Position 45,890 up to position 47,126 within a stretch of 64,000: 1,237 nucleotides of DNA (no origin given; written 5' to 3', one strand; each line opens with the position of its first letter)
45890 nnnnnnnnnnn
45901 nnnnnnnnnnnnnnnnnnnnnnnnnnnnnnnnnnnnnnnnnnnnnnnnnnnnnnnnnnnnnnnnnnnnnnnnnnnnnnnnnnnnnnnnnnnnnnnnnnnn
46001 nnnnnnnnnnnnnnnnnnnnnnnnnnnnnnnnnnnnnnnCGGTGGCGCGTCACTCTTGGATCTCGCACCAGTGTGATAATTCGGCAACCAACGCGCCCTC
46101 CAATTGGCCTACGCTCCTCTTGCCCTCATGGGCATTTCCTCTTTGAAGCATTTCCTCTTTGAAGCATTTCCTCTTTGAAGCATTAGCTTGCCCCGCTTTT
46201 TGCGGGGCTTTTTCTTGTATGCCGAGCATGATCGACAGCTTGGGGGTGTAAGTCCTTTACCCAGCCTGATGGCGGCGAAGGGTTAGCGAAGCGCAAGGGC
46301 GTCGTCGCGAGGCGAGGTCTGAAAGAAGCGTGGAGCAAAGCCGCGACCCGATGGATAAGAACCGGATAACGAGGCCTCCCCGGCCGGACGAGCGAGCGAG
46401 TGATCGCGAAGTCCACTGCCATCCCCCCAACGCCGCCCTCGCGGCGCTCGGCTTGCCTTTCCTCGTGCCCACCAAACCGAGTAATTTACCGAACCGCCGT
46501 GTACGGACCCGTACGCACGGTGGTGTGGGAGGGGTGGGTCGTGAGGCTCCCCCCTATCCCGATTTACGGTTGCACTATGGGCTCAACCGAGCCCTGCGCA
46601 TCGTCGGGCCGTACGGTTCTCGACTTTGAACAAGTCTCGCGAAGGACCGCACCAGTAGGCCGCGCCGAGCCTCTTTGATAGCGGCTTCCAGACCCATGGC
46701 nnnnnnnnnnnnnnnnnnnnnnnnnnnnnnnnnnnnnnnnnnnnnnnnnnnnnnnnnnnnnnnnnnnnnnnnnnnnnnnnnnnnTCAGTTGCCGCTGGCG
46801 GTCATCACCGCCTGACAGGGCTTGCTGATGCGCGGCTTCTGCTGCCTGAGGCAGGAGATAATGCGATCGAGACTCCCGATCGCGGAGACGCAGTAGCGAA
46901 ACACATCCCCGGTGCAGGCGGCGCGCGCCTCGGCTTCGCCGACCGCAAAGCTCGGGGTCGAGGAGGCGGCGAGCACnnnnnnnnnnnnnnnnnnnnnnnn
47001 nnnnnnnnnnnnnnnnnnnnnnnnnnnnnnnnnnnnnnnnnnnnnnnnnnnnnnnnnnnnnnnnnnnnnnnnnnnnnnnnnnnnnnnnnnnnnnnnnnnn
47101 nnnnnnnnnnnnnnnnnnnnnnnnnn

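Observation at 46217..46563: Miniature ORF-less group IIC intron-like ribozyme inserted right behind an intrinsic terminator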

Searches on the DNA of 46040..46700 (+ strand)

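Call 8: search_dna_similar(query=window:46217-46563:+, collection=plasmids, mode=distant, max_rows=40)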
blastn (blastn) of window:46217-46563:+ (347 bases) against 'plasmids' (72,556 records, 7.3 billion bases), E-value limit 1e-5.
Records with a match: 451; places in all: 602; records where one place covers at least 80% of the query: 0.
Best place of each record, by identity: 95-99% 28; 90-95% 251; 80-90% 136; 60-80% 36.
By first word of the organism name: Escherichia 184; Pseudomonas 40; Klebsiella 28; Lactiplantibacillus 18; Ligilactobacillus 17; Bradyrhizobium 14; Limosilactobacillus 12; Citrobacter 10; Bacillus 9; Enterobacter 8; and 44 more.
By predicted mobility (MOB-suite, as given by PLSDB): conjugative 218; non-mobilizable 143; mobilizable 90.
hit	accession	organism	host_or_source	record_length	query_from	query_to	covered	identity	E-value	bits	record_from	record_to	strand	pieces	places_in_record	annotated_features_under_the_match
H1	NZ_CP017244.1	Rhizobium etli 8C-3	Phaseolus vulgaris,cell culture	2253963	1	207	60%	91.8%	1e-76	294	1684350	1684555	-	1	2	record has no annotation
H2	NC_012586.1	Sinorhizobium fredii NGR234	-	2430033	23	347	67%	77.9%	3e-14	170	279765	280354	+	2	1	record has no annotation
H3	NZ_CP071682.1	Rhizobium ruizarguesonis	lentil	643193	23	347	65%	77.4%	4e-13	158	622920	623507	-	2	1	none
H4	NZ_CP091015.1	Burkholderia cenocepacia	-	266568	5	207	59%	84.7%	2e-54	220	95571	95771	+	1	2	none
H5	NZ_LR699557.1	Paraburkholderia dioscoreae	-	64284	5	207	59%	84.2%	2e-53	215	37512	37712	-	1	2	none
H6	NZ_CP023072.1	Sinorhizobium fredii CCBAU 83666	G.max,nodule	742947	1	207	60%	82.1%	1e-49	204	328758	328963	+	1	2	none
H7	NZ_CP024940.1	Paraburkholderia hospita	soil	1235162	5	207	59%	83.7%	1e-51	211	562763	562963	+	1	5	record has no annotation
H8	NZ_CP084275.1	Caballeronia grimmiae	Leptoglossus zonatus,Cell culture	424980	5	207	59%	83.3%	1e-50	206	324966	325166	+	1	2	none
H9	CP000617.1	Burkholderia vietnamiensis G4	-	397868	5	207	59%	82.8%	4e-50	205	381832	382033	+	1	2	none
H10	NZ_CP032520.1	Cupriavidus oxalaticus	cell culture,activated sludge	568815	1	207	60%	81.2%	8e-47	195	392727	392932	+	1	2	none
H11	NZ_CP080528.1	Mesorhizobium sp. AR07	Oxytropis sp.,Cell culture,root nodule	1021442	1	207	60%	80.8%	4e-44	185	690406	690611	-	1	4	record has no annotation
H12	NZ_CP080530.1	Mesorhizobium sp. AR02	Oxytropis sp.,Cell culture,root nodule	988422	1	207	60%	80.3%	2e-42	180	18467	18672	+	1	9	none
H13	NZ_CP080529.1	Mesorhizobium sp. AR07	Oxytropis sp.,Cell culture,root nodule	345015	1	207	60%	80.3%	2e-42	180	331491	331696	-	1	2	none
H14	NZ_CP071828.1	Burkholderia anthina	pure culture,RoundUp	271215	5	207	59%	81.8%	2e-47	196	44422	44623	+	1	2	none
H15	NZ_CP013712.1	Klebsiella pneumoniae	whole oragnism,the activated sludge of ...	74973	1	207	60%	78.7%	3e-40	172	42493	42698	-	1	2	none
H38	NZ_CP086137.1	Bradyrhizobium barranii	Glycine max cv. AC Orford,Cell ...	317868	1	155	45%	91.0%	7e-54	217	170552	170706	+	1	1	none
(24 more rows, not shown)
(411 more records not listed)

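Call 10: get_annotated_region(hit=H1, flank=2500)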
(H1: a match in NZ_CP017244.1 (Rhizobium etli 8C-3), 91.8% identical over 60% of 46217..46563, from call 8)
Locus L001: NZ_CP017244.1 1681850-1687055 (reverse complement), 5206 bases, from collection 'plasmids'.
description: Rhizobium etli 8C-3 plasmid pRsp8C3c, complete sequence
organism: Rhizobium etli 8C-3 (NCBI taxid 538025)
taxonomy: Bacteria; Pseudomonadota; Alphaproteobacteria; Hyphomicrobiales; Rhizobiaceae; Rhizobium; Rhizobium etli; Rhizobium etli 8C-3
host: -; source: Phaseolus vulgaris,cell culture; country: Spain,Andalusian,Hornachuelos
typing (MOB-suite, as given by PLSDB): non-mobilizable
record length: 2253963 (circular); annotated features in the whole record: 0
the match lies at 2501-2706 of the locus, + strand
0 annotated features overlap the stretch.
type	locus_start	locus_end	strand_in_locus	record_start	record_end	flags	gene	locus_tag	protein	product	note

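Call 11: get_annotated_region(hit=H2, flank=1500)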
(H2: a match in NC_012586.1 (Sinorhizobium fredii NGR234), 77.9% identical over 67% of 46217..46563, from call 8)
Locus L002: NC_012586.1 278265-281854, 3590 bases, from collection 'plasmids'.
description: Sinorhizobium fredii NGR234 plasmid pNGR234b, complete sequence
organism: Sinorhizobium fredii NGR234 (NCBI taxid 394)
taxonomy: Bacteria; Pseudomonadota; Alphaproteobacteria; Hyphomicrobiales; Rhizobiaceae; Sinorhizobium; Sinorhizobium fredii; Sinorhizobium fredii NGR234
host: -; source: -; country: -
typing (MOB-suite, as given by PLSDB): conjugative; relaxase MOBQ; mating-pair formation MPF_T
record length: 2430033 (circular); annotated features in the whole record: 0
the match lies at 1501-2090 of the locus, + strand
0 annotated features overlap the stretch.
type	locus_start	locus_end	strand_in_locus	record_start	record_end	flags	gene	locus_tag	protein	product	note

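Call 12: get_annotated_region(hit=H38, flank=2500)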
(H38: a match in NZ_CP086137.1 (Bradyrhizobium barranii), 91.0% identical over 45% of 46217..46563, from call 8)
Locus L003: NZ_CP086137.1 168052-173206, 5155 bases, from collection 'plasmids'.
description: Bradyrhizobium barranii subsp. barranii strain 144S4 plasmid pBb144S4a, complete sequence
organism: Bradyrhizobium barranii (NCBI taxid 2823807)
taxonomy: Bacteria; Pseudomonadota; Alphaproteobacteria; Hyphomicrobiales; Nitrobacteraceae; Bradyrhizobium; Bradyrhizobium barranii
host: -; source: Glycine max cv. AC Orford,Cell Culture,Root nodule from soybean plant inoculated with root zone soil from ...; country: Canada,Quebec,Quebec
typing (MOB-suite, as given by PLSDB): mobilizable; replicon rep_cluster_506; relaxase MOBP,MOBQ
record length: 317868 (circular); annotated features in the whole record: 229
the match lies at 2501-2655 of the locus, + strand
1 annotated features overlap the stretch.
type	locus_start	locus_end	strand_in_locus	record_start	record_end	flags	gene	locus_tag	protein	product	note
CDS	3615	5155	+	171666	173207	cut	istA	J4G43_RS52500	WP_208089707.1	IS21-like element ISFK1 family transposase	GO:0006313 - DNA transposition [Evidence IEA]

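Call 13: search_rna_families(sources=[L001, L002, L003], threshold=gathering)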
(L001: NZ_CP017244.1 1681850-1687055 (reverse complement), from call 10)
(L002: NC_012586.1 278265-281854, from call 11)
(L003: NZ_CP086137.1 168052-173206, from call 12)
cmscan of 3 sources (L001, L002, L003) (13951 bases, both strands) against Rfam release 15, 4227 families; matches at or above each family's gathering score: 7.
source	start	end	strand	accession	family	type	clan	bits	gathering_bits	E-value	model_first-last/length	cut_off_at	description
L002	1563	1736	+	RF02001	group-II-D1D4-3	Intron;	CL00102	137.7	32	5.2e-29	1-170/170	no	Group II catalytic intron D1-D4-3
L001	2585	2755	+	RF02001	group-II-D1D4-3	Intron;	CL00102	135.8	32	1.5e-28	1-170/170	no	Group II catalytic intron D1-D4-3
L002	1781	1859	+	RF01998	group-II-D1D4-1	Intron;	CL00102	62.7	35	1.5e-09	1-84/84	no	Group II catalytic intron D1-D4-1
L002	2019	2090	+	RF00029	Intron_gpII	Intron;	-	48.9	40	3.1e-07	1-77/77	no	Group II catalytic intron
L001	2794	2875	+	RF01998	group-II-D1D4-1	Intron;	CL00102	47.7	35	3.7e-06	1-84/84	no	Group II catalytic intron D1-D4-1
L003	2585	2696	+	RF02001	group-II-D1D4-3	Intron;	CL00102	42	32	8.8e-06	1-170/170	no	Group II catalytic intron D1-D4-3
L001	4307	4379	+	RF00029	Intron_gpII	Intron;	-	41.2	40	2.5e-05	1-77/77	no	Group II catalytic intron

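Call 24: search_rna_families(source=L001, start=2400, end=4450, threshold=gathering, show_alignments=3)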
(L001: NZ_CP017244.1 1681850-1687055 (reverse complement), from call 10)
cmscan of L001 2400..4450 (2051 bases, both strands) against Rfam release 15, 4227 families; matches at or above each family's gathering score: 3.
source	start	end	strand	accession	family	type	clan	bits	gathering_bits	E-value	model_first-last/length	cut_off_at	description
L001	2585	2755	+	RF02001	group-II-D1D4-3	Intron;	CL00102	135.8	32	2.2e-29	1-170/170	no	Group II catalytic intron D1-D4-3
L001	2794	2875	+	RF01998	group-II-D1D4-1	Intron;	CL00102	47.7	35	5.5e-07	1-84/84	no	Group II catalytic intron D1-D4-1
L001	4307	4379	+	RF00029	Intron_gpII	Intron;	-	41.2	40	3.6e-06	1-77/77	no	Group II catalytic intron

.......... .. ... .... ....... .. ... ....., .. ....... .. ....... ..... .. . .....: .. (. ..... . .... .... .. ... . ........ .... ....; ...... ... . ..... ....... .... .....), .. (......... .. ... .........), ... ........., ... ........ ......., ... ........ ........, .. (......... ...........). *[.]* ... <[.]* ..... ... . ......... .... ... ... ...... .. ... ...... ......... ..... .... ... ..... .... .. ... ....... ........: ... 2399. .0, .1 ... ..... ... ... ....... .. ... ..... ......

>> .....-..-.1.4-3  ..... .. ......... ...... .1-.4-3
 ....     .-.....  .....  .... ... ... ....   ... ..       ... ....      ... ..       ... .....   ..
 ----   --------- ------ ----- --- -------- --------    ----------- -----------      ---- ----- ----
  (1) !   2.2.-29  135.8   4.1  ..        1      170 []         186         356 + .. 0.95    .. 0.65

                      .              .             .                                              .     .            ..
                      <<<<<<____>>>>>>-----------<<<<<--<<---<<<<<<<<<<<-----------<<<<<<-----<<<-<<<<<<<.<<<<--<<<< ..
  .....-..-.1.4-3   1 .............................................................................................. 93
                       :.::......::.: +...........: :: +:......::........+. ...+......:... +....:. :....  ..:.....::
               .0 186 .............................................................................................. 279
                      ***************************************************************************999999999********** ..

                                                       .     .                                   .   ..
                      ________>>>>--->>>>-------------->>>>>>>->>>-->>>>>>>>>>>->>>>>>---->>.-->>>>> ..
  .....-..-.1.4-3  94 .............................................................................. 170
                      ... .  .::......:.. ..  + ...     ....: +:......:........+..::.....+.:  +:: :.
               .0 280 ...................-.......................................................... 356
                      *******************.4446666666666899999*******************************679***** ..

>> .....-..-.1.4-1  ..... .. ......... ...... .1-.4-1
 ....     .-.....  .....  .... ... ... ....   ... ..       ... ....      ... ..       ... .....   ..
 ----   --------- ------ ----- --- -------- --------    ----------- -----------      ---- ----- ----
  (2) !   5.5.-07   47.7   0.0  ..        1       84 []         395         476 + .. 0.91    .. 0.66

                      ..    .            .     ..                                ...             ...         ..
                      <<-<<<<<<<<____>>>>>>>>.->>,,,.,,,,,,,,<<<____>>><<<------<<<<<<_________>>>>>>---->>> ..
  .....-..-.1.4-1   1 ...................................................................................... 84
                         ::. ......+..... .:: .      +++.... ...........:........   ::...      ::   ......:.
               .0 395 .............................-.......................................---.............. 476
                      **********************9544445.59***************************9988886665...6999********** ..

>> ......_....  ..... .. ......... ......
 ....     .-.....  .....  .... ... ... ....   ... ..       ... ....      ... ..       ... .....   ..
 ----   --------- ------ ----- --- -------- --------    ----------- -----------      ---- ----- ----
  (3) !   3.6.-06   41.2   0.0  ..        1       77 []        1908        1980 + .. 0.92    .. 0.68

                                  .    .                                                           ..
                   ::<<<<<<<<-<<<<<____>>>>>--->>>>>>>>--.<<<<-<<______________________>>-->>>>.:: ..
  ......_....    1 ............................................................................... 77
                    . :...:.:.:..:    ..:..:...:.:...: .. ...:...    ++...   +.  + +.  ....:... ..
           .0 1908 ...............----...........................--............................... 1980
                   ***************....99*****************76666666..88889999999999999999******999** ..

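Call 57: search_rna_families(source=window, start=46100, end=46700, threshold=evalue, max_evalue=10)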
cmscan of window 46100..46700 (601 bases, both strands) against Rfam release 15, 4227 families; matches with E-value up to 10: 14.
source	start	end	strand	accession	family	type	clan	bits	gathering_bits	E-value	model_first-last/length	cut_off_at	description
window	46301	46463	+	RF02001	group-II-D1D4-3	Intron;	CL00102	55.8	32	1.7e-10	1-170/170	no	Group II catalytic intron D1-D4-3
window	46492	46563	+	RF00029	Intron_gpII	Intron;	-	45.1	40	1.1e-07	1-77/77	no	Group II catalytic intron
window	46147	46223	+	RF00519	suhB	Gene; sRNA;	CL00108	24.6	41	0.0074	1-77/77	no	Makes More Granules Regulator RNA (mmgR)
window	46158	46215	+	RF00057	RyhB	Gene; sRNA;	-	22.2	55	0.12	1-67/67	no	RyhB RNA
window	46381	46486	+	RF02954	DUF3577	Cis-reg;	-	21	42.6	0.18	1-105/105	no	DUF3577 RNA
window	46146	46215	-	RF02628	Hrs1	Gene; sRNA;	-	18.2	56.4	0.58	1-74/74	no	Hfq-regulated sRNA 1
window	46143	46216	+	RF02837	anti-hemB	Gene; sRNA;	-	18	49.5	0.12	1-81/81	no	Burkholderia RNA 7 (anti-hemB)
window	46189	46235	-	RF02236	asX2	Gene; sRNA;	-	17.8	70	0.62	1-87/87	no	Xanthomonas sRNA asX2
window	46491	46565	+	RF02235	asX1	Gene; sRNA;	-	17.8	70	3.3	1-115/115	no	Xanthomonadaceae sRNA asX1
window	46138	46215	+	RF00513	Trp_leader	Cis-reg; leader;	-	16.3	41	1.7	1-100/100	no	Tryptophan operon leader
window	46100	46216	+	RF00022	GcvB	Gene;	-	15.6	42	0.51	34-204/204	5'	GcvB RNA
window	46293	46354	-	RF04218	HCV_5BSL1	Cis-reg;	-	15.5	44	1.4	1-47/47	no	Hepatitis C virus stem-loop I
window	46103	46227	-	RF01932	bxd_4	Gene; lncRNA;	-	13.1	40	9.6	1-106/106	no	Bithoraxoid conserved region 4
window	46221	46317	+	RF02223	sX4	Gene; sRNA;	-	11.2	70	8.6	1-167/167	no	Proteobacterial sRNA sX4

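Call 58: search_rna_families(source=window, start=46040, end=46230, threshold=evalue, max_evalue=0.1, show_alignments=2)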
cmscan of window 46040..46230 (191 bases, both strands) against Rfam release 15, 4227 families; matches with E-value up to 0.1: 5.
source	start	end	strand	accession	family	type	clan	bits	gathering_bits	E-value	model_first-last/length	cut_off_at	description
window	46147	46223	+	RF00519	suhB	Gene; sRNA;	CL00108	24.6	41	0.0023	1-77/77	no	Makes More Granules Regulator RNA (mmgR)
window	46158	46215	+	RF00057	RyhB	Gene; sRNA;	-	22.2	55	0.037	1-67/67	no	RyhB RNA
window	46143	46216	+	RF02837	anti-hemB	Gene; sRNA;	-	18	49.5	0.038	1-81/81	no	Burkholderia RNA 7 (anti-hemB)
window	46113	46216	+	RF00022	GcvB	Gene;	-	16.7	42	0.086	1-204/204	no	GcvB RNA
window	46158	46213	-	RF02988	GEBRO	Gene; sRNA;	-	15.7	284.7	0.012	168-223/350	no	GEBRO RNA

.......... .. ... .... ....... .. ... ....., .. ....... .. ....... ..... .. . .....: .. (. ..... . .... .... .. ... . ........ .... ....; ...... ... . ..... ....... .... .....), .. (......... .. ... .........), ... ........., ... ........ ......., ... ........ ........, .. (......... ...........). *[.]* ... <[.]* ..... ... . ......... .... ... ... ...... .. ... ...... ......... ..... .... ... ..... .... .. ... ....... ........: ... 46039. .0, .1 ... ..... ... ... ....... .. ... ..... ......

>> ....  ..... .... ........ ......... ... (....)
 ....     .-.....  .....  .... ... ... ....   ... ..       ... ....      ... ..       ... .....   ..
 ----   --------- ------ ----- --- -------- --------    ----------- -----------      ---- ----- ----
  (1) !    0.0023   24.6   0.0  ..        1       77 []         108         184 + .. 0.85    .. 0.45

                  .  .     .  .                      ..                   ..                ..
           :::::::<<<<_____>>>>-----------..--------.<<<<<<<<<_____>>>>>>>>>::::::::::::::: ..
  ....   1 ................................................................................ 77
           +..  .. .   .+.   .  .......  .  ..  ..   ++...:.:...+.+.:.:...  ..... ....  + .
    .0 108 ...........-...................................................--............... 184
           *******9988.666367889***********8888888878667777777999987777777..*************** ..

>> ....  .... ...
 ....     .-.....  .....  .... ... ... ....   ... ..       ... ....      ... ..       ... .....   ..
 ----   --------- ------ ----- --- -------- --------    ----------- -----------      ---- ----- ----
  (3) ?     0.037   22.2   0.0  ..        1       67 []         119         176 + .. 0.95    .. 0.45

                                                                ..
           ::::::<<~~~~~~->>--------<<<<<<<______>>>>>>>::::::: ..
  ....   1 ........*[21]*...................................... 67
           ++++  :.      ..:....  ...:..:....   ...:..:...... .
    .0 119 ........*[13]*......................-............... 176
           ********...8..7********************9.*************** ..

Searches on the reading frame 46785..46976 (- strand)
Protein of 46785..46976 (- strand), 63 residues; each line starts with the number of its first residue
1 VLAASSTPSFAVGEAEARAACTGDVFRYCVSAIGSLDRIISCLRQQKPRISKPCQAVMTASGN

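Call 33: search_protein_families(library=pfam, proteins=[window:46785-46976:-], max_evalue=0.01)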
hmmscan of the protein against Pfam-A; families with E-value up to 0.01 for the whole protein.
window:46785-46976:- (63 aa): 0 families

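Call 53: find_encoding_contigs(protein=window:46785-46976:-, flank=6000, max_places=10)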
Protein window:46785-46976:- (63 aa): no gene with exactly this product is on record in the collection.
